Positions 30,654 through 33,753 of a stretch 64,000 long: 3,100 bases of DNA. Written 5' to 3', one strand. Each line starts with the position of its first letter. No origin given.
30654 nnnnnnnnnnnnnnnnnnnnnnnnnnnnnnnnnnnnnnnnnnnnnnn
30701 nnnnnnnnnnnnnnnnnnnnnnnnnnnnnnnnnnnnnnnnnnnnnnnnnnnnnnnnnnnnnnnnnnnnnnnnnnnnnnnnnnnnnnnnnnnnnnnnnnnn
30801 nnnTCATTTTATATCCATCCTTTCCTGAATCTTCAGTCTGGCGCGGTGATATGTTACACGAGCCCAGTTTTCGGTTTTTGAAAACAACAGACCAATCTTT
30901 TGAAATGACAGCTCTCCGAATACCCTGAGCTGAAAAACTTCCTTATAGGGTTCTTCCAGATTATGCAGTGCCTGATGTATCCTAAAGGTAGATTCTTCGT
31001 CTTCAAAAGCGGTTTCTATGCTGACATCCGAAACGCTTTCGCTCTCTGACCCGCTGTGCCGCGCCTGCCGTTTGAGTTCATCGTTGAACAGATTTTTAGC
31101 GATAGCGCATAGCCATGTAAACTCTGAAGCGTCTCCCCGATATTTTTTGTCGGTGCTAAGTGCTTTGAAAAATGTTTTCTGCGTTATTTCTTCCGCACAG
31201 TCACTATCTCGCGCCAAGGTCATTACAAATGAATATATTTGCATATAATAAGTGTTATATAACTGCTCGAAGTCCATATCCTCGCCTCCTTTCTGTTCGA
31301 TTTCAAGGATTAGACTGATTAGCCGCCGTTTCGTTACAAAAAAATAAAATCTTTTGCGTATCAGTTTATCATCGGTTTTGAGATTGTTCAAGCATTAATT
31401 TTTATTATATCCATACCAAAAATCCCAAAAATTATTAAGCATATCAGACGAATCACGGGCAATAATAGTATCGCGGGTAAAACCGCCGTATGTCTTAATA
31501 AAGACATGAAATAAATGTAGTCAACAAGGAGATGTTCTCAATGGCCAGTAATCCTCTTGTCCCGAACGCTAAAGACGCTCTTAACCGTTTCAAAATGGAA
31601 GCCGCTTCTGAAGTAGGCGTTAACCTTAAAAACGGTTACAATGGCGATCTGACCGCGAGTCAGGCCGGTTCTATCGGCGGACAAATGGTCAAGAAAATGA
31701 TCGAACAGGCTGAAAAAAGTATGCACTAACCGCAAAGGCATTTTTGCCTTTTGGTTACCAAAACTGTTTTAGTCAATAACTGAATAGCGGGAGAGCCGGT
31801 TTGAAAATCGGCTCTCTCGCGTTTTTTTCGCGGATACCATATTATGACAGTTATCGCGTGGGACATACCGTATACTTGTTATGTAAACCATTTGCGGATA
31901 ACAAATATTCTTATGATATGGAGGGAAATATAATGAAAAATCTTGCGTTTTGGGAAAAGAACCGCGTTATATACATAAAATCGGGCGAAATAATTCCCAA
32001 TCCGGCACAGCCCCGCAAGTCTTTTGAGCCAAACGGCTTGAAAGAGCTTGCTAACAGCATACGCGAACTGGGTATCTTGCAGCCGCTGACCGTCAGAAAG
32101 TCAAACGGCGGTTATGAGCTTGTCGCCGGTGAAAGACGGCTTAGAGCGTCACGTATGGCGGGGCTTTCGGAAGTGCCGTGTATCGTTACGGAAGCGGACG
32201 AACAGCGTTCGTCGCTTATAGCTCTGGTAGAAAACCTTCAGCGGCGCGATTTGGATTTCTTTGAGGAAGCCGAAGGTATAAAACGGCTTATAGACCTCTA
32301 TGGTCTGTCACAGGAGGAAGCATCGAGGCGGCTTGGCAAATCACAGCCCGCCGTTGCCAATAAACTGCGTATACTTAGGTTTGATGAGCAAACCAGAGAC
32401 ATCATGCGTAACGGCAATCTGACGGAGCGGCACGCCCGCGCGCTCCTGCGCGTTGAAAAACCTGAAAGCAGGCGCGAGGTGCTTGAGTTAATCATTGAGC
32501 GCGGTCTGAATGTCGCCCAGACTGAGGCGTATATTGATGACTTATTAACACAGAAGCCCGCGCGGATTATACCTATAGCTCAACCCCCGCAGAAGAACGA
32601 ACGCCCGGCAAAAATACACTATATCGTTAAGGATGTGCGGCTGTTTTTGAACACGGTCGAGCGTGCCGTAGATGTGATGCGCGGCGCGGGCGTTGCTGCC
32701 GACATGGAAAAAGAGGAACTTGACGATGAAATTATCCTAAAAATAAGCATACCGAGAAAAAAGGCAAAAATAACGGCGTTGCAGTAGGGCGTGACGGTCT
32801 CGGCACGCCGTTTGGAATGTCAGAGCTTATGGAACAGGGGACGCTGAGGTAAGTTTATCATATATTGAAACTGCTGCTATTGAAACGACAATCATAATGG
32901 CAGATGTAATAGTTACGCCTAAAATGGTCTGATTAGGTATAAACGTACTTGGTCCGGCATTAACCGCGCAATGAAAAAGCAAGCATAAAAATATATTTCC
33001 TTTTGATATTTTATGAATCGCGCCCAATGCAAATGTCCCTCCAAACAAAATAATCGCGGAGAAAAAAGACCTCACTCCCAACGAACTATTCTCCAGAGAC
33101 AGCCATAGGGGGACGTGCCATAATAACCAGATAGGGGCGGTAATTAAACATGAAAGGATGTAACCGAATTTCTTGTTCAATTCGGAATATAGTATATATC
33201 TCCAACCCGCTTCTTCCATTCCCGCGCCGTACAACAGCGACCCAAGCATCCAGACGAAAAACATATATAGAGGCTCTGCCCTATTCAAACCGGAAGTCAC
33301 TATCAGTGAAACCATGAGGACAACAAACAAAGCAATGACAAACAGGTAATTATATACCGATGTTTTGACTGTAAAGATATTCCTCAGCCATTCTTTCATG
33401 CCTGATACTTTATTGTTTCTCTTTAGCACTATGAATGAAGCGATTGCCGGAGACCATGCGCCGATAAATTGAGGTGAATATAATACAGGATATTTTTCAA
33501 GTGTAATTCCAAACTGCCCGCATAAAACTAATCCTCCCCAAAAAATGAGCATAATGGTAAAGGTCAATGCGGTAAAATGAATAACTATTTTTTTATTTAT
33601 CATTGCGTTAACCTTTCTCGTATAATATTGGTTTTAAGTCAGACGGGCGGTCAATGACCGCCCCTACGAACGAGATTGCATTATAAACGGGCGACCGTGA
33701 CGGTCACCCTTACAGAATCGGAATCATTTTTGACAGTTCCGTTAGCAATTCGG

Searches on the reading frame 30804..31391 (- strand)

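Call 16: search_protein_families(library=pfam, proteins=[window:30804-31391:-], max_evalue=0.001)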
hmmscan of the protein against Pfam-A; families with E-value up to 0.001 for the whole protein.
window:30804-31391:- (195 aa): 2 families
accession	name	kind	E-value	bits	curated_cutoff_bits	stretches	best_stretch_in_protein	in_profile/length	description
PF04542.20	Sigma70_r2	-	3.4e-10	40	24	1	44-111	1-70/71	Sigma-70 region 2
PF08281.18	Sigma70_r4_2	-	3e-07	30.4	25.7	1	137-188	3-54/54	Sigma-70, region 4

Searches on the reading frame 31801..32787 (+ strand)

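Call 16: search_protein_families(library=pfam, proteins=[window:31801-32787:+], max_evalue=0.001)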
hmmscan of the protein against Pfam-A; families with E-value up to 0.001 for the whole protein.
window:31801-32787:+ (328 aa): 2 families
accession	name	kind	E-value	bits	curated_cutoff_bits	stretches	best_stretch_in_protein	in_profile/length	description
PF17762.8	HTH_ParB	-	1.1e-31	109.4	22.6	1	150-248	2-100/102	ParB HTH domain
PF02195.25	ParB_N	-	1.3e-28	99.3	26.3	1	59-147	6-95/95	ParB N-terminal domain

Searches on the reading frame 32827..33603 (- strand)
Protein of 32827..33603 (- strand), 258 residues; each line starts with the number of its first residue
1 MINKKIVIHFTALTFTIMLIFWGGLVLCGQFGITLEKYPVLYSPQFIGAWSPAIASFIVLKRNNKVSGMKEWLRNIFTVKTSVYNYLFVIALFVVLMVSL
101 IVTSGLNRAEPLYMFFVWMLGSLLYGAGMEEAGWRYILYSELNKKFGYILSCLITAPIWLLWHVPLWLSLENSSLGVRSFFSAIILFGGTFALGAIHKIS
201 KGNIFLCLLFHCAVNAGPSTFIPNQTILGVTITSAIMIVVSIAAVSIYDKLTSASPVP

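Call 16: search_protein_families(library=pfam, proteins=[window:32827-33603:-], max_evalue=0.001)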
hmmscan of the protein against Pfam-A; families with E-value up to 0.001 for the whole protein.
window:32827-33603:- (258 aa): 1 family
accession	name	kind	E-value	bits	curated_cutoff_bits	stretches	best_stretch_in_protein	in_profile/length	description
PF02517.21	Rce1-like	-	1e-09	38.9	22.4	1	115-216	4-92/93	Type II CAAX prenyl endopeptidase Rce1-like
